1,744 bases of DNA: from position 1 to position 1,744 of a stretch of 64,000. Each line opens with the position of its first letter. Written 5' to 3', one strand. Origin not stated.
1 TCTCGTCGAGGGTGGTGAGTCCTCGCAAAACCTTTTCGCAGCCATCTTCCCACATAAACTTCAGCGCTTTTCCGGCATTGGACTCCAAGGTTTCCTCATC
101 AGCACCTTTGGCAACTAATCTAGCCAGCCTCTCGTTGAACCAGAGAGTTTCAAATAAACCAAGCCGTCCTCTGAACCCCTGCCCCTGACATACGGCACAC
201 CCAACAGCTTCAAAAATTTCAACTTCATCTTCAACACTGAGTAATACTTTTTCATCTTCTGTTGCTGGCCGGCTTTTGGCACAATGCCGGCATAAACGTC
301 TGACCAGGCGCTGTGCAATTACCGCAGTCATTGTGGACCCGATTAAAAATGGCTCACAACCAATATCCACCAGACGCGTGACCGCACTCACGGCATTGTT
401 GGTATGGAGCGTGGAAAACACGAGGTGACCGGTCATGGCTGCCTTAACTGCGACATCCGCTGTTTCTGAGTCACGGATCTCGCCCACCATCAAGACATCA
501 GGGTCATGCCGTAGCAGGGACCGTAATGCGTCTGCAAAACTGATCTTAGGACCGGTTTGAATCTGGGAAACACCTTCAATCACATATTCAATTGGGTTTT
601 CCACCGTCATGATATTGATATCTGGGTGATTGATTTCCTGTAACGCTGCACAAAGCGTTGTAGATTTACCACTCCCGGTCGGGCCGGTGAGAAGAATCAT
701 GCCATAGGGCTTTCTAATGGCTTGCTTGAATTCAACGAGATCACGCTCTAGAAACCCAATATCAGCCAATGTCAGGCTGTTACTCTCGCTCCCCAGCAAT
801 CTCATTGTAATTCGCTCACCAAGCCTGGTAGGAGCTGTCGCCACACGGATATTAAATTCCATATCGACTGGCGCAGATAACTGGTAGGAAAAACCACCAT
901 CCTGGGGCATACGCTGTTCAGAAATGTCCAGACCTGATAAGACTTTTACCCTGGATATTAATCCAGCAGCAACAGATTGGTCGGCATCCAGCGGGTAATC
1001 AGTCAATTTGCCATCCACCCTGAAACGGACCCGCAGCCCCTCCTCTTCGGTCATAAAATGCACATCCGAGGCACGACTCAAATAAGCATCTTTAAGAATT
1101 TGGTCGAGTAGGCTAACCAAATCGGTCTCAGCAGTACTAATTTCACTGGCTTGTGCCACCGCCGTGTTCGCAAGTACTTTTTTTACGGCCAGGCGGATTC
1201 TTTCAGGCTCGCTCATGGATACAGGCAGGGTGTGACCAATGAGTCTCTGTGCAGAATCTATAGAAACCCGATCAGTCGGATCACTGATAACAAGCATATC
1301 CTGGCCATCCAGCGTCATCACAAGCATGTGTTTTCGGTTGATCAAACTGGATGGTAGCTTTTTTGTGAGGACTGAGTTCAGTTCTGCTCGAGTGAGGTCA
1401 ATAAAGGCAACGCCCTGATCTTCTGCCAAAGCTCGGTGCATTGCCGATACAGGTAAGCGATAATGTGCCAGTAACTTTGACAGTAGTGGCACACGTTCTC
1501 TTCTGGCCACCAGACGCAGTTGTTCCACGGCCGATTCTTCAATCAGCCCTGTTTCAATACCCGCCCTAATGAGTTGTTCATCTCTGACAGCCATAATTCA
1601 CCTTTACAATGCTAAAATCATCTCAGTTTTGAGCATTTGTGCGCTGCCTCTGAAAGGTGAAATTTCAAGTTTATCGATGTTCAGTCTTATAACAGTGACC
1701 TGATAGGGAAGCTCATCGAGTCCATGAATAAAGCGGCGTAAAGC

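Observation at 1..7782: Non-canonical type IV filament operon: three oversized prepilins followed by GspL-like, GspM-like and GspE-like genes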

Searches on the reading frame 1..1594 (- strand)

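Call 5: search_protein_families(library=pfam, proteins=[window:1-1594:-], max_evalue=0.1)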
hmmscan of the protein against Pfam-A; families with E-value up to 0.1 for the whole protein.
window:1-1594:- (531 aa): 13 families
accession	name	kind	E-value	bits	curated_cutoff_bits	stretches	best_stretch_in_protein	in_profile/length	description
PF00437.27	T2SSE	-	5.3e-120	400.9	24.9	1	158-531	7-367/370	Type II/IV secretion system protein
PF05157.20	MshEN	-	1.5e-05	25.3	23.1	1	61-141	2-84/90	MshEN domain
PF13191.12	AAA_16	-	2.2e-05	25.5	32.6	1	291-438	17-124/167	AAA ATPase domain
PF25199.1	nSTAND_NTPase5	-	0.00027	21.2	34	1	292-342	36-87/145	Novel STAND NTPase 5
PF13555.12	AAA_29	-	0.00045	20.3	27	1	295-316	20-41/61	P-loop containing region of AAA domain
PF13401.12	AAA_22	-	0.0017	19.1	27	1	296-331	4-41/130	AAA domain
PF05729.18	NACHT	-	0.0045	17.3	26.7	0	300-326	3-29/167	NACHT domain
PF13476.12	AAA_23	-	0.0075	17.4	27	1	287-316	15-38/201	AAA domain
PF00004.35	AAA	-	0.013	16.3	21.2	1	300-373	1-66/131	ATPase family associated with various cellular activities (AAA)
PF03266.21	NTPase_1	-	0.028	14.7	23.9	0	300-326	2-28/168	NTPase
PF13238.12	AAA_18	-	0.033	15.1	29.4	0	300-321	1-21/128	AAA domain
PF05673.19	DUF815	-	0.055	13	23.8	0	299-333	55-89/249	Protein of unknown function (DUF815)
PF02492.25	cobW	-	0.066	13.2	20.7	0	300-333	3-35/180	CobW/HypB/UreG, nucleotide-binding domain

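Call 6: search_protein_families(library=ncbifam, proteins=[window:1-1594:-], max_evalue=0.1)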
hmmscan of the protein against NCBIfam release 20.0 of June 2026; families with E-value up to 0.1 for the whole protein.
window:1-1594:- (531 aa): 23 families
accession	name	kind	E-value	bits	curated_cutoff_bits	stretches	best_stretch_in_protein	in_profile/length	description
TIGR02533.1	type_II_gspE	equivalog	7.1e-140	466.9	630.25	2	154-531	104-481/486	type II secretion system ATPase GspE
TIGR02538.1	type_IV_pilB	equivalog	1.5e-136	456.3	675.65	2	150-531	172-557/564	type IV-A pilus assembly ATPase PilB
NF007755.0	PRK10436.1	equivalog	1.6e-116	389.7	617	1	83-531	12-454/465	type II secretion system protein GspE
NF053534.1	T4PilAsmATPsTfpB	equivalog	8.6e-108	361.2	850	1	144-531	186-577/584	type IV pilus assembly ATPase TfpB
NF041000.1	ATPase_ComGA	equivalog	3.4e-68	229.5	300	1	165-432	2-266/267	competence type IV pilus ATPase ComGA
TIGR01420.1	pilT_fam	subfamily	6.5e-51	173.6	319.1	1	163-433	2-270/343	PilT/PilU family type 4a pilus ATPase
TIGR02525.1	plasmid_TraJ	equivalog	5.5e-27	94.7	368.3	1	262-411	120-272/372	plasmid transfer ATPase TraJ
TIGR02524.1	dot_icm_DotB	equivalog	8.5e-24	84.4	463.3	1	262-431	105-279/358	Dot/Icm type IV secretion system ATPase DotB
NF058587.1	archaellum_moto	equivalog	1.3e-14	53.9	550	1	300-409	278-394/527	archaellum flagellar ATPase motor FlaI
TIGR02782.1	TrbB_P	equivalog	2.6e-14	53.2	304.55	1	299-411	138-255/303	P-type conjugative transfer ATPase TrbB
NF010407.0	PRK13833.1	subfamily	8.1e-14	51.8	499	1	289-415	137-266/323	conjugal transfer protein TrbB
TIGR03819.1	heli_sec_ATPase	hypoth_equivalog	1.4e-13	50.8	373.15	1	197-419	85-308/340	TadA family conjugal transfer-associated ATPase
NF010469.0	PRK13894.1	subfamily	6e-12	45.5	508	1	290-409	143-265/320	conjugal transfer ATPase TrbB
TIGR02788.1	VirB11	equivalog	1.1e-11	44.3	249.95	1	289-411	137-265/308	P-type DNA transfer ATPase VirB11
NF053672.1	bindosome_BasE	exception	3.5e-11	42.5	1000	1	300-426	273-407/512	bindosome assembly system ATPase subunit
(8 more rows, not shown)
